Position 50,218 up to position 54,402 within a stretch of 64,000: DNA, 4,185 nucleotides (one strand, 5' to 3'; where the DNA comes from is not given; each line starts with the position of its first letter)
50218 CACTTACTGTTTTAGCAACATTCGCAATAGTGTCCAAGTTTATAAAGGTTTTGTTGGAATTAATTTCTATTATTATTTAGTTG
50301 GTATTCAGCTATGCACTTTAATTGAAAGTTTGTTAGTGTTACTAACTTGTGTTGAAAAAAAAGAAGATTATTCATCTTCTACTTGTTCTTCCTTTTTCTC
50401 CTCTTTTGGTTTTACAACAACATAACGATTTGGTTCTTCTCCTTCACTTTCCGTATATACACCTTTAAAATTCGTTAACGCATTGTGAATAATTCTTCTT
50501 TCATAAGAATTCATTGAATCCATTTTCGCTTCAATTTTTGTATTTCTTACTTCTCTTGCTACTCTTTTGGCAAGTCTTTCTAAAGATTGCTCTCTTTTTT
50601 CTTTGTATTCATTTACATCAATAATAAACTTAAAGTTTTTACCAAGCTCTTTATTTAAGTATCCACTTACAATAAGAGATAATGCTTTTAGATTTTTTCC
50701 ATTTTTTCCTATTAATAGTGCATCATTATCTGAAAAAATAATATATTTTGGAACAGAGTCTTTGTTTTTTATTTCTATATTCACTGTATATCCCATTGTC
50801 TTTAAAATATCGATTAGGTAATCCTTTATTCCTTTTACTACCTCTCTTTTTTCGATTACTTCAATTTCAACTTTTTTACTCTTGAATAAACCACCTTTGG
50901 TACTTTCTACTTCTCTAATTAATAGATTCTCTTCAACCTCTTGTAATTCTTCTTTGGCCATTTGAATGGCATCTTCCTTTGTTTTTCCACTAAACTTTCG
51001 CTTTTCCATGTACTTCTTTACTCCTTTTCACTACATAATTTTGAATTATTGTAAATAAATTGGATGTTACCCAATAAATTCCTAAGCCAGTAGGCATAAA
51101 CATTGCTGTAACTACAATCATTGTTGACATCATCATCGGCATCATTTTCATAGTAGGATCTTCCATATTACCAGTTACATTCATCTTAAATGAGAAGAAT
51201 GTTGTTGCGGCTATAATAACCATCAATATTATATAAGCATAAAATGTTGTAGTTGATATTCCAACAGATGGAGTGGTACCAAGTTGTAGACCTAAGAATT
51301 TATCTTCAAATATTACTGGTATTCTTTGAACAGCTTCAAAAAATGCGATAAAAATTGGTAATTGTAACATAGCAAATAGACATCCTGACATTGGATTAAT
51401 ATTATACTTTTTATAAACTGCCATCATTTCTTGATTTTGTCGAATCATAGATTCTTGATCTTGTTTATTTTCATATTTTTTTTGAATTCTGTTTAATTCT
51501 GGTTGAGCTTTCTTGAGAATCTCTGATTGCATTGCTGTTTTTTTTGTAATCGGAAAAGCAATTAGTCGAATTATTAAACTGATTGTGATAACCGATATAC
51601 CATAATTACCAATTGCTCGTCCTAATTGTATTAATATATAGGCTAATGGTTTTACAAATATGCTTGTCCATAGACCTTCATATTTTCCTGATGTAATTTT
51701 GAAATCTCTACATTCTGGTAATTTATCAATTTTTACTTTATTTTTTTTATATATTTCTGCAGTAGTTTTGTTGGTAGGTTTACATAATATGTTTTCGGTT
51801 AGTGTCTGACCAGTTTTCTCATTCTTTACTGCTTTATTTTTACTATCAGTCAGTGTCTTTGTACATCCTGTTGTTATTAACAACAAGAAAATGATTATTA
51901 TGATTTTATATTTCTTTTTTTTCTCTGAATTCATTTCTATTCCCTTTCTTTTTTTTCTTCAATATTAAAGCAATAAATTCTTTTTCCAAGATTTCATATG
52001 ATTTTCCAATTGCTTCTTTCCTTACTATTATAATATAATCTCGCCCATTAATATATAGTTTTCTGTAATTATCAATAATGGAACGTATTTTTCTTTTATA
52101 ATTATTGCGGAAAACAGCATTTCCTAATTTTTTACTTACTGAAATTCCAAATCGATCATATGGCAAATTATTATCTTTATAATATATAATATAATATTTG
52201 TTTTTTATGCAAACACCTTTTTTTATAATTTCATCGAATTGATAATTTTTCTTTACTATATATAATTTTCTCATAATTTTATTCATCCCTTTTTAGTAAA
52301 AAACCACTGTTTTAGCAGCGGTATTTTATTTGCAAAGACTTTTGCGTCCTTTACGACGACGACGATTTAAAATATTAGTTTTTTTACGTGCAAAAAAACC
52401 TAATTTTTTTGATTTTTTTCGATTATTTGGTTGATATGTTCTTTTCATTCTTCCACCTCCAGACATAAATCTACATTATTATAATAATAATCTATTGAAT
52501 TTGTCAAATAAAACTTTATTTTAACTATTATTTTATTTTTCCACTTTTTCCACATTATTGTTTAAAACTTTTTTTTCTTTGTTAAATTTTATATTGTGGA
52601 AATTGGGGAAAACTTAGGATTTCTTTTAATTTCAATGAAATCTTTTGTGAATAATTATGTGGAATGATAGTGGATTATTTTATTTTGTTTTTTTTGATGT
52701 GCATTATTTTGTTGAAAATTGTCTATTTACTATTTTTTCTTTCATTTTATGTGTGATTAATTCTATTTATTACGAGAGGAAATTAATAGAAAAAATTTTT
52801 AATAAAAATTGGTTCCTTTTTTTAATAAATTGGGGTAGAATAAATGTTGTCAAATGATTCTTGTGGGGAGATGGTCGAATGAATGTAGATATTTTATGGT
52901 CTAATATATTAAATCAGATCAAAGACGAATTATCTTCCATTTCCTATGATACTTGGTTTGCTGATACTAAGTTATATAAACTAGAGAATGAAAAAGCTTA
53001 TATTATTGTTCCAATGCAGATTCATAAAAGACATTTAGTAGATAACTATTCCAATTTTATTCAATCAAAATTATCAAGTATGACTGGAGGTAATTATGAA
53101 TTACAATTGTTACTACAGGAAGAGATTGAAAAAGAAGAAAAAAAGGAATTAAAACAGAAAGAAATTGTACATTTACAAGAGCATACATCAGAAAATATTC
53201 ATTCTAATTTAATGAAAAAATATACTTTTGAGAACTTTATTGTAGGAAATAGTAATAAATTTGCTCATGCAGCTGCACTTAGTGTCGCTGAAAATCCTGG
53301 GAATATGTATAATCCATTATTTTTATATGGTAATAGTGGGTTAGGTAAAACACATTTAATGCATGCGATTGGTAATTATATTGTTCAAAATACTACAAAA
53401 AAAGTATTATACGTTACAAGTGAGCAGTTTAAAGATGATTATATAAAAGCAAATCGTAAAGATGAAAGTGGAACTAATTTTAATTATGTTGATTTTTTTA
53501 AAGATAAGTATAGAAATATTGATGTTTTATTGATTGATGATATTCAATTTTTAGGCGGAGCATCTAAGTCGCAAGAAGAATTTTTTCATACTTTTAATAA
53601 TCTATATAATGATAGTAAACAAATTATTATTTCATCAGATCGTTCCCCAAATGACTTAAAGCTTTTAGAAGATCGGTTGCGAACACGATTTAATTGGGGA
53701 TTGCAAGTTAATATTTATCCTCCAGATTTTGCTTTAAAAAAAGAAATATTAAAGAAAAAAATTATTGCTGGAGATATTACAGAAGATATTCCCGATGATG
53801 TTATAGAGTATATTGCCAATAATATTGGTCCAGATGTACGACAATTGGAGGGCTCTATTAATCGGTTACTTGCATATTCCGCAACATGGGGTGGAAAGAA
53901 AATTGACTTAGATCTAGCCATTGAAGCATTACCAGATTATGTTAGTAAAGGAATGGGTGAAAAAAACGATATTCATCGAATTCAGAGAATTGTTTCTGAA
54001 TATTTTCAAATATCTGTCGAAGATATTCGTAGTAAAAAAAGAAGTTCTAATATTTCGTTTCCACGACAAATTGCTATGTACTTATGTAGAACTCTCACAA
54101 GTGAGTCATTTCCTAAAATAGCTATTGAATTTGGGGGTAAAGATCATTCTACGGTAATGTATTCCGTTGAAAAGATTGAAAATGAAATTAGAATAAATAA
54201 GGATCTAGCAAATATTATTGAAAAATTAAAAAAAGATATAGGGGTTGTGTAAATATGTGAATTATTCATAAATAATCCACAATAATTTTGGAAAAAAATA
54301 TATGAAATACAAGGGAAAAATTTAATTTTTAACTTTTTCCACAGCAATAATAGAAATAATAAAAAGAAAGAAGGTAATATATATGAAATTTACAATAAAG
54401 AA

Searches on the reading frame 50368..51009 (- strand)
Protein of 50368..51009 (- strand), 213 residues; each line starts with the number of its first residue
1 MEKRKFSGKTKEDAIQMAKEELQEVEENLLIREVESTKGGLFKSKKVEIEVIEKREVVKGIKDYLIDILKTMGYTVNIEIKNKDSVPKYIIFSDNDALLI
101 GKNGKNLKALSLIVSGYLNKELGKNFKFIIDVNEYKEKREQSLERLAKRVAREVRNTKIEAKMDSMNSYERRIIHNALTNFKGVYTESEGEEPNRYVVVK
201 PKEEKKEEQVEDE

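Call 77: search_protein_families(library=pfam, proteins=[window:50368-51009:-], max_evalue=0.00001)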
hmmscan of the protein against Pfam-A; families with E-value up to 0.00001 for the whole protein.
window:50368-51009:- (213 aa): 2 families
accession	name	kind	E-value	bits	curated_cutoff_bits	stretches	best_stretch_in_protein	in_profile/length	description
PF01424.28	R3H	-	2.7e-21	75.8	26.8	1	142-201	2-60/60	R3H domain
PF13083.13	KH_KhpA-B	-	7.4e-08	32.6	32.1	1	61-129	4-72/73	KhpA/KhpB, KH domain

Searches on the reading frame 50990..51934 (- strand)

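Call 77: search_protein_families(library=pfam, proteins=[window:50990-51934:-], max_evalue=0.00001)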
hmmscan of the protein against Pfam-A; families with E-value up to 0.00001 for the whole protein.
window:50990-51934:- (314 aa): 1 family
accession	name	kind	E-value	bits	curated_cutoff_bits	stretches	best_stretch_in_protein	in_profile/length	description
PF02096.25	60KD_IMP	-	1.7e-42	145.6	35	1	111-304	1-163/163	60Kd inner membrane protein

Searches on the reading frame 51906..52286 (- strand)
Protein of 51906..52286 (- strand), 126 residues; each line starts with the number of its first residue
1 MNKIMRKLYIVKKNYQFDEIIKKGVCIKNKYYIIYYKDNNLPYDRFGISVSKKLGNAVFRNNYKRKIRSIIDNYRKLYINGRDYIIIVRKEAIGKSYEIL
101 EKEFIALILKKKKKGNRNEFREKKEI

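Call 77: search_protein_families(library=pfam, proteins=[window:51906-52286:-], max_evalue=0.00001)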
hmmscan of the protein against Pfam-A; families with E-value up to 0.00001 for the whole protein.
window:51906-52286:- (126 aa): 1 family
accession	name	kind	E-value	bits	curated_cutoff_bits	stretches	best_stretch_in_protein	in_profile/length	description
PF00825.24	Ribonuclease_P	-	5.3e-25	88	22.3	1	5-110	1-107/109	Ribonuclease P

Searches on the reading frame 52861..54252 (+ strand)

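Call 77: search_protein_families(library=pfam, proteins=[window:52861-54252:+], max_evalue=0.00001)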
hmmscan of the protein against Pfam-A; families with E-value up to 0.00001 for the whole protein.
window:52861-54252:+ (463 aa): 4 families
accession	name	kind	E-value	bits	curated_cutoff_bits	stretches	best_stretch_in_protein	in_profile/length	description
PF00308.24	Bac_DnaA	-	9.1e-66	221.5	23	1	117-283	1-161/162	Bacterial DnaA ATPAse domain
PF08299.17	Bac_DnaA_C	-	5.3e-31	106.9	31.5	1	372-439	2-69/69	Bacterial dnaA protein helix-turn-helix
PF01695.23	IstB_IS21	-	1.4e-09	38.3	24.1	1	55-261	7-194/238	IstB-like ATP binding protein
PF11638.13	DnaA_N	-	2.6e-09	37.1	24.6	1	12-71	3-63/65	DnaA N-terminal domain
